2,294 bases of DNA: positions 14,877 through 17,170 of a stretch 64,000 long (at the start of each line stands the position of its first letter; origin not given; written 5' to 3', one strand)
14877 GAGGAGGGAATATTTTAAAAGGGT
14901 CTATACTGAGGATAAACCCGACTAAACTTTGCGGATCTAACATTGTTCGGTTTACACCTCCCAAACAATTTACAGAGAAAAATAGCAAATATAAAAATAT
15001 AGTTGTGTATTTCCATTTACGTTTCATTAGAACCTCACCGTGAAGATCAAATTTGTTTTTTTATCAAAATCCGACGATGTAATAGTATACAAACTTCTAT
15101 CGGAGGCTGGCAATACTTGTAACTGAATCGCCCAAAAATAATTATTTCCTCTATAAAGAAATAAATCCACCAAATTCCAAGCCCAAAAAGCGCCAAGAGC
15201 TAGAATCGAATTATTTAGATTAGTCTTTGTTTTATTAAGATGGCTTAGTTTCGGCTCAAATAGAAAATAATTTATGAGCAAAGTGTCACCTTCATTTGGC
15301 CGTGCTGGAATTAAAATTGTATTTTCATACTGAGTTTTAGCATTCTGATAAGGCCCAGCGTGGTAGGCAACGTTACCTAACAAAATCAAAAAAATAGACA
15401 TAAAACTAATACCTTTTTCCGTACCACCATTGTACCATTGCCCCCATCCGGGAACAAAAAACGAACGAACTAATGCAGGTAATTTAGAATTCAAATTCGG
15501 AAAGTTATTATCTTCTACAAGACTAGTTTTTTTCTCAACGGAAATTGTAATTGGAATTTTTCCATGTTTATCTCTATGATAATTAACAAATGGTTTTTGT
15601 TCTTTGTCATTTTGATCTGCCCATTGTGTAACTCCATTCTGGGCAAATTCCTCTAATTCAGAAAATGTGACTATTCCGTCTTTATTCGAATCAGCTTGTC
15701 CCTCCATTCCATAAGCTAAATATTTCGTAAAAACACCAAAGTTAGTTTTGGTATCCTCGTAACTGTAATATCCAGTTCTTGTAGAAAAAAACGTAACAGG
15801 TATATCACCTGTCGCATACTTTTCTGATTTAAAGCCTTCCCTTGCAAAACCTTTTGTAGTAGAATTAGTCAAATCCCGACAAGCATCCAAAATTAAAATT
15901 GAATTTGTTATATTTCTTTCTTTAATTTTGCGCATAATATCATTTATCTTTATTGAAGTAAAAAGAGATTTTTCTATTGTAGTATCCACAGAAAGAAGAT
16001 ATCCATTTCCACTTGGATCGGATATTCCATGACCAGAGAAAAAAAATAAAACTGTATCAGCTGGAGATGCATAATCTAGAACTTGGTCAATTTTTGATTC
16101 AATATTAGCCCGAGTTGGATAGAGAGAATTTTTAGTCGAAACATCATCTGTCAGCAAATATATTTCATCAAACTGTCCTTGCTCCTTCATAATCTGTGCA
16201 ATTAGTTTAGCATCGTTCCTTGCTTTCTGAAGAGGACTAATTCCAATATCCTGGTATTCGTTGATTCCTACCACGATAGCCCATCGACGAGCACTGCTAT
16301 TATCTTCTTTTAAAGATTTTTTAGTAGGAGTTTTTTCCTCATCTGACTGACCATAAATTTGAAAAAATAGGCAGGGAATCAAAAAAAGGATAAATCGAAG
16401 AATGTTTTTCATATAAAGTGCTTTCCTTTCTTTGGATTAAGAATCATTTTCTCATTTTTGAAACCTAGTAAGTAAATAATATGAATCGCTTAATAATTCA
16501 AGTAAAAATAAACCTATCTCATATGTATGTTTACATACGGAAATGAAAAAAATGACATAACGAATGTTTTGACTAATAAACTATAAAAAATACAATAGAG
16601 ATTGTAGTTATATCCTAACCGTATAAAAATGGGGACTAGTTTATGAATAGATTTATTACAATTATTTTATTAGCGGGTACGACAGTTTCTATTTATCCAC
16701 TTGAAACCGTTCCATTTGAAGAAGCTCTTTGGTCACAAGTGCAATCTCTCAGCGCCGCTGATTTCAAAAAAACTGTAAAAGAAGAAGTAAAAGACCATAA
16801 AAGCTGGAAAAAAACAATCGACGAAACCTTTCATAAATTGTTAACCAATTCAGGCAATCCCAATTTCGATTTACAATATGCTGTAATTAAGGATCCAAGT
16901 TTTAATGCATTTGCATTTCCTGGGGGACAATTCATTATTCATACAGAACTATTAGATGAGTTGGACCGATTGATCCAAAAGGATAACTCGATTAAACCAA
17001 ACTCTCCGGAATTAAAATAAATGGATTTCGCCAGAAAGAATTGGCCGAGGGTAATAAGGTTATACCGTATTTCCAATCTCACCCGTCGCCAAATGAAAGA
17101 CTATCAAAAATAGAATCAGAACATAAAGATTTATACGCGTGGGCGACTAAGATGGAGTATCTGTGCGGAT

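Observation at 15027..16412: Secreted Ca2+-binding caspase-like protease translationally coupled to a giant repeat adhesin: candidate LapG-like processing system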

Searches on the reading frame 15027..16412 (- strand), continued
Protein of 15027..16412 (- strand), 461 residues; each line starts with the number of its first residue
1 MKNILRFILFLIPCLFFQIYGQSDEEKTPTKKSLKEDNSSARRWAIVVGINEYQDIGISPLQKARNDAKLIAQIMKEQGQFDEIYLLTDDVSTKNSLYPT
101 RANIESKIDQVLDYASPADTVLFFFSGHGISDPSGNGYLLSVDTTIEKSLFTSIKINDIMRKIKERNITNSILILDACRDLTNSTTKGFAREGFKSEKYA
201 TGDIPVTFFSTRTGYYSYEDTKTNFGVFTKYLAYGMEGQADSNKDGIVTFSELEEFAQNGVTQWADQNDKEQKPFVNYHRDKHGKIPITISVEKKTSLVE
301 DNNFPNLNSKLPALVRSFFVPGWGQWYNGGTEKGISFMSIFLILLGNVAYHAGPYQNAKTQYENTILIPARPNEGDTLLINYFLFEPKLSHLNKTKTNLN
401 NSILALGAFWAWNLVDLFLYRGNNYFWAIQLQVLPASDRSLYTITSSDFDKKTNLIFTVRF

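Call 42: search_protein_families(library=pfam, proteins=[L015:1844-6229:+, L017:1243-6111:+, L021:3739-6681:+, L013:7983-9656:+, L038:11229-12743:+, L039:11376-13187:+, L006:11381-15172:+, L001:19532-20986:+, L018:1768-2607:+, L027:11220-13331:+], max_evalue=0.001)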
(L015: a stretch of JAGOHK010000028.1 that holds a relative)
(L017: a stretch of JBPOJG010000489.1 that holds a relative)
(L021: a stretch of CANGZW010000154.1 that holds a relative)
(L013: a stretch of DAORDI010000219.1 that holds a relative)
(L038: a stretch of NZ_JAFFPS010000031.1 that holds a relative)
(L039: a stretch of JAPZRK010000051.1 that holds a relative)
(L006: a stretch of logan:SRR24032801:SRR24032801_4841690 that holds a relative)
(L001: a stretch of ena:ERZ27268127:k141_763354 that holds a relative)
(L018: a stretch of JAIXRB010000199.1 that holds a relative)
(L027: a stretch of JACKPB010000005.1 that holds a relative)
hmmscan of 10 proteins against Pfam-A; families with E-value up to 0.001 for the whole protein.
L015:1844-6229:+ (1461 aa): 2 families
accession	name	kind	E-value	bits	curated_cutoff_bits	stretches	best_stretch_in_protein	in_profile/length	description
PF07603.17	Lcl_C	-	1.9e-43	147.9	34.9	2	1194-1322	1-116/117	Lcl C-terminal domain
PF20579.4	LapA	-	4e-05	24.4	27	0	463-548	1-80/99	LapA domain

L017:1243-6111:+ (1622 aa): 1 family
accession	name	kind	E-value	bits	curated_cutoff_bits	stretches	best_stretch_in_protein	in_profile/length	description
PF07603.17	Lcl_C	-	9.5e-21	74.7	34.9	2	1360-1451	21-116/117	Lcl C-terminal domain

L021:3739-6681:+ (980 aa): 2 families
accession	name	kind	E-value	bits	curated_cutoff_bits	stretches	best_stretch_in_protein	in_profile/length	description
PF07603.17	Lcl_C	-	1e-47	161.7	34.9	2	855-977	1-116/117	Lcl C-terminal domain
PF20579.4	LapA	-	0.00042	21.1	27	0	572-658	1-81/99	LapA domain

L013:7983-9656:+ (557 aa): 3 families
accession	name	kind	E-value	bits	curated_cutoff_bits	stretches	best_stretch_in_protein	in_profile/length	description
PF00041.27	fn3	-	5.5e-08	33.3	25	1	55-135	7-76/84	Fibronectin type III domain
PF01833.30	TIG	-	1.1e-05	25.7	20.9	1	149-216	1-67/84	IPT/TIG domain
PF25174.1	Beta-prop_THOC3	-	0.00072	19.1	305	0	325-418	176-268/272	THOC3 beta-propeller domain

L038:11229-12743:+ (504 aa): 7 families
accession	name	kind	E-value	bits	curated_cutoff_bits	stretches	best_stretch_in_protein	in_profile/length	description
PF24681.1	Kelch_KLHDC2_KLHL20_DRC7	-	3.1e-19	69.6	50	2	220-397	8-174/221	KLHDC2/KLHL20/DRC7 Kelch-repeats domain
PF13964.12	Kelch_6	-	3.6e-12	46.3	25.3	1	166-207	6-47/50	Kelch motif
PF24981.1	Beta-prop_ATRN-LZTR1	-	4.1e-08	33.3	50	0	174-287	109-222/289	Attractin/LZTR1 beta-propeller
PF13418.12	Kelch_4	-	2e-07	31.3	21.6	0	266-314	2-46/49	Galactose oxidase, central domain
PF07646.21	Kelch_2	-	5.3e-07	29.7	21.3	0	165-205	5-46/48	Kelch motif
PF01344.31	Kelch_1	-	2.8e-06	27.1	20.1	1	170-207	10-46/46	Kelch motif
PF13415.12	Kelch_3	-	0.0004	20.9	22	0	333-377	1-41/48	Galactose oxidase, central domain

L039:11376-13187:+ (603 aa): 6 families
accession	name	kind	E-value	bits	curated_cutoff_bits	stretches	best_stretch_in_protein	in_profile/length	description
PF24681.1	Kelch_KLHDC2_KLHL20_DRC7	-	3.2e-17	63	50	1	315-497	7-186/221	KLHDC2/KLHL20/DRC7 Kelch-repeats domain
PF13964.12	Kelch_6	-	2.2e-16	59.6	25.3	0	257-304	1-48/50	Kelch motif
PF01344.31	Kelch_1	-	2.2e-13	49.9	20.1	0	269-293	12-36/46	Kelch motif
PF13418.12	Kelch_4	-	4.6e-12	46.1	21.6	0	359-381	2-24/49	Galactose oxidase, central domain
PF24981.1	Beta-prop_ATRN-LZTR1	-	2.2e-10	40.7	50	0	423-591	1-178/289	Attractin/LZTR1 beta-propeller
PF13415.12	Kelch_3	-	3.4e-08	33.9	22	0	527-568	8-46/48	Galactose oxidase, central domain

L006:11381-15172:+ (1263 aa): 0 families

L001:19532-20986:+ (484 aa): 1 family
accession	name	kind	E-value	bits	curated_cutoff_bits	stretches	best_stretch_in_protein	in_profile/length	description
PF00691.25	OmpA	-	1.2e-11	45.3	27.2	1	381-460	1-81/98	OmpA family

L018:1768-2607:+ (279 aa): 1 family
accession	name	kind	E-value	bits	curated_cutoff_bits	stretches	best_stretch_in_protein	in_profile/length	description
PF13620.12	CarboxypepD_reg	-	0.00052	20.8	32.3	1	62-142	1-73/82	Carboxypeptidase regulatory-like domain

L027:11220-13331:+ (703 aa): 9 families
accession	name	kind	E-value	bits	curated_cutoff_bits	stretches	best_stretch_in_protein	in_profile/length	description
PF13964.12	Kelch_6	-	7e-35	118.3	25.3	2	428-477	1-49/50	Kelch motif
PF01344.31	Kelch_1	-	9.3e-29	99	20.1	2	489-526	12-46/46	Kelch motif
PF13418.12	Kelch_4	-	5.2e-23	81.2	21.6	2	478-526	2-48/49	Galactose oxidase, central domain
PF24681.1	Kelch_KLHDC2_KLHL20_DRC7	-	2.5e-17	63.3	50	1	392-594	7-221/221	KLHDC2/KLHL20/DRC7 Kelch-repeats domain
PF13415.12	Kelch_3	-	3.6e-16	59.3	22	1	489-534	2-45/48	Galactose oxidase, central domain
PF07646.21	Kelch_2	-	1.6e-14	53.4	21.3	0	481-525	5-47/48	Kelch motif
PF24981.1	Beta-prop_ATRN-LZTR1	-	8.9e-14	51.9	50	1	431-594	94-279/289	Attractin/LZTR1 beta-propeller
PF25210.1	Kelch_FKB95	-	4.6e-13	49.9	70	0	477-584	31-140/268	FKB95, Kelch-repeats domain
PF07250.17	Glyoxal_oxid_N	-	1.1e-06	28.5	37.5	0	389-451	73-139/243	Glyoxal oxidase N-terminus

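Call 69: find_encoding_contigs(protein=P0023, flank=8000, max_places=1)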
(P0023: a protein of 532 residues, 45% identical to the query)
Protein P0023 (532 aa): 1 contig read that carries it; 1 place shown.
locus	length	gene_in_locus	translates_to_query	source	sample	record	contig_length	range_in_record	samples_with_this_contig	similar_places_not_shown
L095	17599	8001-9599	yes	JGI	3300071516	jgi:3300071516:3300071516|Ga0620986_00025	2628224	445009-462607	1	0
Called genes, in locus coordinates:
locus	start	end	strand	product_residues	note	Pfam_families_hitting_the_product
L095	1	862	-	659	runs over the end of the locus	PF00672:HAMP, PF07228:SpoIIE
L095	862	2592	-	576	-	PF01551:Peptidase_M23 (faint)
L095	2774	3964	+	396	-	PF13466:STAS_2 (weak), PF02405:MlaE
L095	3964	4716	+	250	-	PF00005:ABC_tran, PF13304:AAA_21 (faint)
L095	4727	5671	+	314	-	PF02470:MlaD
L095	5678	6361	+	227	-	-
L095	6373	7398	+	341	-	PF01545:Cation_efflux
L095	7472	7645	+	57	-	-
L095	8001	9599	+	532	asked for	PF00656:Peptidase_C14, PF18935:DUF5683 (weak)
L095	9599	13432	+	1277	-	PF07603:Lcl_C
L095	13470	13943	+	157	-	PF07603:Lcl_C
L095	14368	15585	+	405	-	PF01609:DDE_Tnp_1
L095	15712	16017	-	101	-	PF01541:GIY-YIG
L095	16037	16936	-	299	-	-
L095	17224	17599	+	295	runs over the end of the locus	PF14326:DUF4384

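Call 70: find_encoding_contigs(protein=P0055, flank=8000, max_places=1)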
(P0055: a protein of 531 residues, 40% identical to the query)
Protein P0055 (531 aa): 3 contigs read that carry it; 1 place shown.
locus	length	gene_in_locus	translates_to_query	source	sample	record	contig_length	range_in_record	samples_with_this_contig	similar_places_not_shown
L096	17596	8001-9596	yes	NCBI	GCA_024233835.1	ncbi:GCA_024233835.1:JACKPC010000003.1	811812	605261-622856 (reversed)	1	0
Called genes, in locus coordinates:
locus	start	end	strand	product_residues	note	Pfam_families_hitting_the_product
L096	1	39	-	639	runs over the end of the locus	PF13292:DXP_synthase_N, PF02779:Transket_pyr, PF02780:Transketolase_C, PF17147:PFOR_II (weak)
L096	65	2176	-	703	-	PF05226:CHASE2, PF00211:Guanylate_cyc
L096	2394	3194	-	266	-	PF00290:Trp_syntA, PF01884:PcrB (faint)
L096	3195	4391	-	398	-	PF00291:PALP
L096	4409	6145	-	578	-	PF00587:tRNA-synt_2b, PF04073:tRNA_edit, PF03129:HGTP_anticodon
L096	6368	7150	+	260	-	PF05685:Uma2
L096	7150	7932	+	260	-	PF05685:Uma2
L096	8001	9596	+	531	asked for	PF00656:Peptidase_C14, PF18935:DUF5683 (weak)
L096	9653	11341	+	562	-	PF07603:Lcl_C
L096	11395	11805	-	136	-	PF13470:PIN_3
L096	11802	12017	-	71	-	-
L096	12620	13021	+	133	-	-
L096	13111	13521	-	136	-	-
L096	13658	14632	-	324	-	PF04168:Alpha-E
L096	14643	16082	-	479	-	PF04174:CP_ATPgrasp_1, PF14403:CP_ATPgrasp_2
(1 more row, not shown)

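Call 77: search_protein_families(library=padloc, proteins=[window:15030-16412:-], max_evalue=0.01)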
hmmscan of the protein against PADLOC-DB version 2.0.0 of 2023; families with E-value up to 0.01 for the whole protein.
window:15030-16412:- (461 aa): 1 family
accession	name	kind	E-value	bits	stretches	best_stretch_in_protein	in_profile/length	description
PDLC02987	caspase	-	2.2e-18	64.7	1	43-180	3-127/453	-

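Call 82: find_encoding_contigs(protein=P0010, flank=8000, max_places=2)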
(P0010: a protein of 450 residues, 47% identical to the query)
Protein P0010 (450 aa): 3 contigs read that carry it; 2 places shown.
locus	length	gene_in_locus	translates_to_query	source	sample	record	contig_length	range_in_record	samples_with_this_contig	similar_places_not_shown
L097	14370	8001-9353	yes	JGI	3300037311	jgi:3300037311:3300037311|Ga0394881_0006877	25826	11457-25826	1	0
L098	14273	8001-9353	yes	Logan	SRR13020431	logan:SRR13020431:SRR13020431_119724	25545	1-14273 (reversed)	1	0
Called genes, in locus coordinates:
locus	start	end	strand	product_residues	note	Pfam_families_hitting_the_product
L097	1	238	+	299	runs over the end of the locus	PF00149:Metallophos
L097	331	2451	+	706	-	PF07228:SpoIIE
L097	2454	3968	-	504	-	PF00106:adh_short (weak), PF13561:adh_short_C2 (weak)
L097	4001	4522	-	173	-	PF20221:DUF6580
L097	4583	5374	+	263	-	PF01503:PRA-PH (faint), PF03819:MazG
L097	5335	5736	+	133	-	-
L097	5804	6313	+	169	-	-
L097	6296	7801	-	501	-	PF11074:DUF2779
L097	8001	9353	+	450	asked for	PF00656:Peptidase_C14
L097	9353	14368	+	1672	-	?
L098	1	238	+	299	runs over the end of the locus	PF00149:Metallophos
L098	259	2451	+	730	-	PF07228:SpoIIE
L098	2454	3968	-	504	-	PF00106:adh_short (weak), PF13561:adh_short_C2 (weak)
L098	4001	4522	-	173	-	PF20221:DUF6580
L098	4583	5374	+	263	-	PF01503:PRA-PH (faint), PF03819:MazG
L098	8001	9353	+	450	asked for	PF00656:Peptidase_C14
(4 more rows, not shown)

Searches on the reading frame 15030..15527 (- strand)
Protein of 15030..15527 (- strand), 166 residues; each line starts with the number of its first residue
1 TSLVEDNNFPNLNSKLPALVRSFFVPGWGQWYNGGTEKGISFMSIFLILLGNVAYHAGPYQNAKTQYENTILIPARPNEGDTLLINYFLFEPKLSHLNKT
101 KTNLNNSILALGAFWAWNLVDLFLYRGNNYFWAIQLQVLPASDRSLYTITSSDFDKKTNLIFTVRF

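Call 67: find_homologous_proteins(query=window:15030-15527:-, max_evalue=0.001)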
Query seq(166 aa): 306 candidates shared short words with the query, none scored E <= 0.001.

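Call 74: search_protein_representatives(protein=window:15030-15527:-)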
Query: 166 residues. Proteins with E-value up to 0.001 (for the whole library): 139; up to 1e-10: 16; up to 1e-30: 2. The best 139 are listed.
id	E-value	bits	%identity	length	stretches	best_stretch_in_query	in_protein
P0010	4.4e-46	173.0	48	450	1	4-166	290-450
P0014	5.2e-45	169.5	52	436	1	2-166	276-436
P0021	2.4e-29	118.6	40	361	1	2-166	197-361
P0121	1.1e-21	93.6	42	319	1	14-155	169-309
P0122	7.1e-19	84.5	34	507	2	3-128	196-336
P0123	2.9e-18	82.5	39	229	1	13-148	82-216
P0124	5.7e-17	78.3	36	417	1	13-126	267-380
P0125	6.3e-16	74.9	35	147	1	21-142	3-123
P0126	1.9e-14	70.1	37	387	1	13-131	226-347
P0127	6.7e-14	68.3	30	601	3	15-126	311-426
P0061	2.9e-13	66.2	37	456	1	15-129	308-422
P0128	6.3e-12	61.8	30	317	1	15-142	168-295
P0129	8.1e-12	61.5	34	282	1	19-129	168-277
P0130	9.0e-12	61.3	31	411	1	16-131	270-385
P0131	3.3e-11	59.5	33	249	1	19-127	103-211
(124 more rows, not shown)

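Call 76: search_protein_families(library=pfam, alignment_id=A4, max_evalue=0.001)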
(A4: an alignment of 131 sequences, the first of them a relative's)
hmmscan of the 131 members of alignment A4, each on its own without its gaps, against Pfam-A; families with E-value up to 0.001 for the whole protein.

A. member 1, P0121 (319 aa): 2 families
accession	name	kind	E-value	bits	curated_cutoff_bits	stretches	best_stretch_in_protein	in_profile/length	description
PF18935.5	DUF5683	-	1.3e-06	28.9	26.7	1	174-311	9-145/151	Family of unknown function (DUF5683)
PF11684.13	DUF3280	-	5.5e-06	27.2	30.1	1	44-133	26-113/138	Protein of unknown function (DUF2380)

B. families by the number of members that match (of 131 scanned): 34 families (the first 25 are shown)
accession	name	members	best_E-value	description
PF18935.5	DUF5683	110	3.1e-32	Family of unknown function (DUF5683)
PF08308.17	PEGA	11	4.6e-85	PEGA domain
PF03783.19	CsgG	11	6.7e-12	Curli production assembly/transport component CsgG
PF13036.11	LpoB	9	2.6e-06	Peptidoglycan-synthase activator LpoB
PF00656.27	Peptidase_C14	7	1.5e-24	Caspase domain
PF20382.3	DUF6677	7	4.5e-07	Family of unknown function (DUF6677)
PF07719.23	TPR_2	5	2.9e-18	Tetratricopeptide repeat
PF13424.12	TPR_12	4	1e-31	Tetratricopeptide repeat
PF13181.12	TPR_8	4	4.9e-16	Tetratricopeptide repeat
PF14559.12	TPR_19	4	5.8e-12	Tetratricopeptide repeat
PF13431.12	TPR_17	4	4.7e-10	Tetratricopeptide repeat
PF13620.12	CarboxypepD_reg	3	3.5e-23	Carboxypeptidase regulatory-like domain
PF13374.12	TPR_10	3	9e-18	Tetratricopeptide repeat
PF00515.34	TPR_1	3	2e-16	Tetratricopeptide repeat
PF13715.12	CarbopepD_reg_2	3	5.9e-13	CarboxypepD_reg-like domain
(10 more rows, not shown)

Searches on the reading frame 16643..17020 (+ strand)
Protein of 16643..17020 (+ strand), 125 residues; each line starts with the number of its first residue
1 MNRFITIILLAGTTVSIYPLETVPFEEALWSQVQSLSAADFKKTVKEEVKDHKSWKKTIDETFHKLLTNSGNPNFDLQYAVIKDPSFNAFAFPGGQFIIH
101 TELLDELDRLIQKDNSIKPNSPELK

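Call 53: search_protein_families(library=pfam, proteins=[window:16643-17020:+], max_evalue=0.001)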
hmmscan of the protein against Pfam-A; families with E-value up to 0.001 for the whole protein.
window:16643-17020:+ (125 aa): 1 family
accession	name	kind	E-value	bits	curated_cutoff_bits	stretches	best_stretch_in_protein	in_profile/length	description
PF01435.24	Peptidase_M48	-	8.9e-05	22.8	20.3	1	57-107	5-59/186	Peptidase family M48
